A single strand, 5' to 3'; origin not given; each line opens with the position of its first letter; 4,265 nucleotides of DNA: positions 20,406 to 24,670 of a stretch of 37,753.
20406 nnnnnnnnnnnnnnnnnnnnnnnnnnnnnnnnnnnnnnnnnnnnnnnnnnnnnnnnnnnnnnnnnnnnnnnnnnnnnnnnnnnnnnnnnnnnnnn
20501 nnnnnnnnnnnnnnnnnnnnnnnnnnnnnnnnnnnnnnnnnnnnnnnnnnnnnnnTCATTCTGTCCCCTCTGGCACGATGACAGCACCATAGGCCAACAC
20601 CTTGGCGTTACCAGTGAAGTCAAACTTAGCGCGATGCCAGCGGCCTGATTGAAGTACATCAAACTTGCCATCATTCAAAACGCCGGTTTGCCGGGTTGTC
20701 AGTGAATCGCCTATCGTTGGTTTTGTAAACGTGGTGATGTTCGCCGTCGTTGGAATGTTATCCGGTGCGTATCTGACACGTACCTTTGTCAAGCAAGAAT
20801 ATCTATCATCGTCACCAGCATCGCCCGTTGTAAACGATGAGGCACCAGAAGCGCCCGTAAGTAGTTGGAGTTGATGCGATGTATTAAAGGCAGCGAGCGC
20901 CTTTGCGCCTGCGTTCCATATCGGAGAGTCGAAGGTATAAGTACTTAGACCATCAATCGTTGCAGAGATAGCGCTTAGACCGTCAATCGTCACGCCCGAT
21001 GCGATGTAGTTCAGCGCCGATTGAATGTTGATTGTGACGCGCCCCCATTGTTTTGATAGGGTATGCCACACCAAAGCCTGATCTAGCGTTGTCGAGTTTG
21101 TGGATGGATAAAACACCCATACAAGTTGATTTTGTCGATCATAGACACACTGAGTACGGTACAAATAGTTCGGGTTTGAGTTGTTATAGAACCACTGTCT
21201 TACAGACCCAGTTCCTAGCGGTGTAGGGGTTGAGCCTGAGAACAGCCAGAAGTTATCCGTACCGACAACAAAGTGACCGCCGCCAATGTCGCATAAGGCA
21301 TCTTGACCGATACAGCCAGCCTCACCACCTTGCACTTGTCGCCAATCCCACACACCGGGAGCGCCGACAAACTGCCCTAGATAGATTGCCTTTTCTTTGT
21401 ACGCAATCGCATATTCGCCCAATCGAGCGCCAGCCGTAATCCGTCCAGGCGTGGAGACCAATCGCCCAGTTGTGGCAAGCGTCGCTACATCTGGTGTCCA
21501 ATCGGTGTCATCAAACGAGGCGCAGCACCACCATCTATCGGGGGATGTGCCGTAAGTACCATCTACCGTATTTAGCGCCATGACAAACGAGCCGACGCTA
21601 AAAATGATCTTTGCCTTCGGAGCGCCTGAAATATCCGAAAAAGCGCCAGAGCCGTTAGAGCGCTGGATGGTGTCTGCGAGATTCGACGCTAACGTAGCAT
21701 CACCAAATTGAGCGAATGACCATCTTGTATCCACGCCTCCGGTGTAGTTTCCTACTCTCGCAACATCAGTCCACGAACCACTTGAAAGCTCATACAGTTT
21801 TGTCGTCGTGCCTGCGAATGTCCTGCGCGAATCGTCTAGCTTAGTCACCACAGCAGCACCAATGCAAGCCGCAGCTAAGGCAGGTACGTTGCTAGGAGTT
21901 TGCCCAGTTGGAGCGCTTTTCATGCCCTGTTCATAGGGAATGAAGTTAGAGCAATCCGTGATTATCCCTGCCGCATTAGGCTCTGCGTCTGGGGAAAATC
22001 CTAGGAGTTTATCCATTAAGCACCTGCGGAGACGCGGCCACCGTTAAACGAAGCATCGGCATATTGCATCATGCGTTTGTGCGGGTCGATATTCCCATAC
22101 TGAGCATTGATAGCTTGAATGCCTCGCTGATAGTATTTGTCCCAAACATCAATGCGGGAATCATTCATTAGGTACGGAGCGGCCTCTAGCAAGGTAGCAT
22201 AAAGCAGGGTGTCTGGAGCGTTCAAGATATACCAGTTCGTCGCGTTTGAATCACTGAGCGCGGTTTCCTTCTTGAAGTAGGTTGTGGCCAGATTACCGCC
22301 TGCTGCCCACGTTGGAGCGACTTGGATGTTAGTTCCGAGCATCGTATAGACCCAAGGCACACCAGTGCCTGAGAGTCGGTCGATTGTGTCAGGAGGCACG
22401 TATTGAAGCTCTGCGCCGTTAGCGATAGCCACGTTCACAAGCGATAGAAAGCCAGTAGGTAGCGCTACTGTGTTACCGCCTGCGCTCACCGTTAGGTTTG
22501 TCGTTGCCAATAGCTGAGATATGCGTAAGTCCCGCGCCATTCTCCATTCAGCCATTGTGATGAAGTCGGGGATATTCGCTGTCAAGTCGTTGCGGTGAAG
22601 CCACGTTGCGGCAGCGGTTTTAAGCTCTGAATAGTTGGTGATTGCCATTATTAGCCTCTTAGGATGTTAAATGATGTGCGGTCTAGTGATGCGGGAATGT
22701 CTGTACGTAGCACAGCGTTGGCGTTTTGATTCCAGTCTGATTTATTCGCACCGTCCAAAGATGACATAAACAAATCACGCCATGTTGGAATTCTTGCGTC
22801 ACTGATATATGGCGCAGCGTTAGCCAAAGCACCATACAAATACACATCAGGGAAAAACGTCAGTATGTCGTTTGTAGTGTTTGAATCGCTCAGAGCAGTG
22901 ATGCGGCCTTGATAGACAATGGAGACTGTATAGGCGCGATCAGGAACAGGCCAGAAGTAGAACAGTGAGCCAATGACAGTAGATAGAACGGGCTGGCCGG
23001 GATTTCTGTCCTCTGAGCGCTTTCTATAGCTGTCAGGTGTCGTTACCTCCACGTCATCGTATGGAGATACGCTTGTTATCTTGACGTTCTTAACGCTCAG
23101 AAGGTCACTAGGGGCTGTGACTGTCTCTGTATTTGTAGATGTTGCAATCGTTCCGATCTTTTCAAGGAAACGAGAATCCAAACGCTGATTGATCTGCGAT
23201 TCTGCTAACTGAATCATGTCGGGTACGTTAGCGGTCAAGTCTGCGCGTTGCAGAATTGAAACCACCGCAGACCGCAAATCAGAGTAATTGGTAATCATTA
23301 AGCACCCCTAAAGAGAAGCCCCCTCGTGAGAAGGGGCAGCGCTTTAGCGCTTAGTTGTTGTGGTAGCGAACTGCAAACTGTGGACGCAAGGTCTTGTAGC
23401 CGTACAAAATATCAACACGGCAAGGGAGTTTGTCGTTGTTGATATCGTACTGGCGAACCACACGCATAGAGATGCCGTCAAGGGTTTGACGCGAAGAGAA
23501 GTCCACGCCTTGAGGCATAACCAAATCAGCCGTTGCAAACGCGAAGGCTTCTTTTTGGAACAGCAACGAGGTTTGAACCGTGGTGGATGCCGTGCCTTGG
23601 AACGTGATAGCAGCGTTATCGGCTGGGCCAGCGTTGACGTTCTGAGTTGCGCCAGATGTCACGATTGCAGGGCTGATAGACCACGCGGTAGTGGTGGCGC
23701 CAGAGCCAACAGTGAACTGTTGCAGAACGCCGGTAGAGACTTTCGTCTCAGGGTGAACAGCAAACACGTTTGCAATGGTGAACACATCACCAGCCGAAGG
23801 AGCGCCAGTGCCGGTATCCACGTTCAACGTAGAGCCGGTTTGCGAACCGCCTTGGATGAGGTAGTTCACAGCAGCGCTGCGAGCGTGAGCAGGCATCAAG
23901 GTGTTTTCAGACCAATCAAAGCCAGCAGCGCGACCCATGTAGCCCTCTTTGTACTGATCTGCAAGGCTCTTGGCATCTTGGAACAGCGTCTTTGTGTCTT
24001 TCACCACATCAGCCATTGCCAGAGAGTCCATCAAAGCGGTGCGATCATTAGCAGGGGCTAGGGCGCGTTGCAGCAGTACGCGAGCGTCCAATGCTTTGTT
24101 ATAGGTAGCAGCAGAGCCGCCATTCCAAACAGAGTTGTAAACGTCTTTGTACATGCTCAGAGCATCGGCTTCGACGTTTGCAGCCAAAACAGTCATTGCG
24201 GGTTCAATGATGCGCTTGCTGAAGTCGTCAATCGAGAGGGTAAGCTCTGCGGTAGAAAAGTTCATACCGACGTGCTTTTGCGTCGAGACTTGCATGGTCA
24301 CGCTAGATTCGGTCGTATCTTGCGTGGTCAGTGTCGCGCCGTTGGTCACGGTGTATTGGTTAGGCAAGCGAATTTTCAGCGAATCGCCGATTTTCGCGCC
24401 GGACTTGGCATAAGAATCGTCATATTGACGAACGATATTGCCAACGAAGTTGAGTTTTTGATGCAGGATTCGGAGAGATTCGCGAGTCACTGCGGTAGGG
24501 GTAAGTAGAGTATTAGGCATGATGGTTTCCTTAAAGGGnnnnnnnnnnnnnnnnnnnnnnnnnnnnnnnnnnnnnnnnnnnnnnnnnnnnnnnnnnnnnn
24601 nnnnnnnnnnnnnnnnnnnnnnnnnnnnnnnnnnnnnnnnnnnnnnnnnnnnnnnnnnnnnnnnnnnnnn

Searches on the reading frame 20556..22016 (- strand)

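Call 8: search_protein_families(library=phrogs, proteins=[window:20556-22016:-])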
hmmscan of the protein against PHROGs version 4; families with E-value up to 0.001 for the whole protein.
window:20556-22016:- (486 aa): 1 family
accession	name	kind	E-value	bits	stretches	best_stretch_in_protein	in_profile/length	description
phrog_3287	-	head and packaging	2e-60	206.1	1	46-476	54-514/524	virion structural protein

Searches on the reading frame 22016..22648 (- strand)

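Call 90: search_protein_families(library=pfam, proteins=[window:22016-22648:-], max_evalue=0.01)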
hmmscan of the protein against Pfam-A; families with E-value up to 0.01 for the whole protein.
window:22016-22648:- (210 aa): 1 family
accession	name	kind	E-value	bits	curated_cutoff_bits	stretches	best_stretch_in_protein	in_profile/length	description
PF24175.2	SU10_adaptor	-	2.1e-33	116.8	27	1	4-183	1-184/194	SU10 adaptor protein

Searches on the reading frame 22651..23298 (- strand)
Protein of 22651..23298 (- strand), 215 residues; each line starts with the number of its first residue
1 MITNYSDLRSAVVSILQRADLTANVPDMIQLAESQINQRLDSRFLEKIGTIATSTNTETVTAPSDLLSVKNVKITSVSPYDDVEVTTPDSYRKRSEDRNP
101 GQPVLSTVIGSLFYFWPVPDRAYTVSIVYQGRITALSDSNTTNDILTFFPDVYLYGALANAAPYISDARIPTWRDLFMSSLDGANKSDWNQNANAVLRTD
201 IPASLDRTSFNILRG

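Call 90: search_protein_families(library=pfam, proteins=[window:22651-23298:-], max_evalue=0.01)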
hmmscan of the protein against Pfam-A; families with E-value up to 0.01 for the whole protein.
window:22651-23298:- (215 aa): 1 family
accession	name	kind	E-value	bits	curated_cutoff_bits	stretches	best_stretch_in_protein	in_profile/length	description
PF24175.2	SU10_adaptor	-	9e-30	105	27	1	3-192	1-189/194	SU10 adaptor protein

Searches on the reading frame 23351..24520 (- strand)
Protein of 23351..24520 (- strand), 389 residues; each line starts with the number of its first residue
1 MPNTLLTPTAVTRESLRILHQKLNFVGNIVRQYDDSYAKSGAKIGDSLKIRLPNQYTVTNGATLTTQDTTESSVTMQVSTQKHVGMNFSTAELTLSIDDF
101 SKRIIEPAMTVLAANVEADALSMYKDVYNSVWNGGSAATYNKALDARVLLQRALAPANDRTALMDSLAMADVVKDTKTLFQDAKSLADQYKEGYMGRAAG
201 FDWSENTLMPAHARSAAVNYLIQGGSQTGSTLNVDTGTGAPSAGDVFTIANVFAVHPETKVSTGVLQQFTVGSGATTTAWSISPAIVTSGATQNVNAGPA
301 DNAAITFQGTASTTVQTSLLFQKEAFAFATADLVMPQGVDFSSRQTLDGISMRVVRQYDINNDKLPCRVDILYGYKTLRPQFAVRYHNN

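Call 68: search_protein_families(library=pfam, proteins=[window:23351-24520:-], max_evalue=0.01)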
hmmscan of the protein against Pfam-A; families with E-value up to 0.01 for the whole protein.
window:23351-24520:- (389 aa): 1 family
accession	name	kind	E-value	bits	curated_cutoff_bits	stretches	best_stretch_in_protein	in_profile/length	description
PF11651.14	P22_CoatProtein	-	1.4e-31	110.2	24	1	4-385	4-420/423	P22 coat protein - gene protein 5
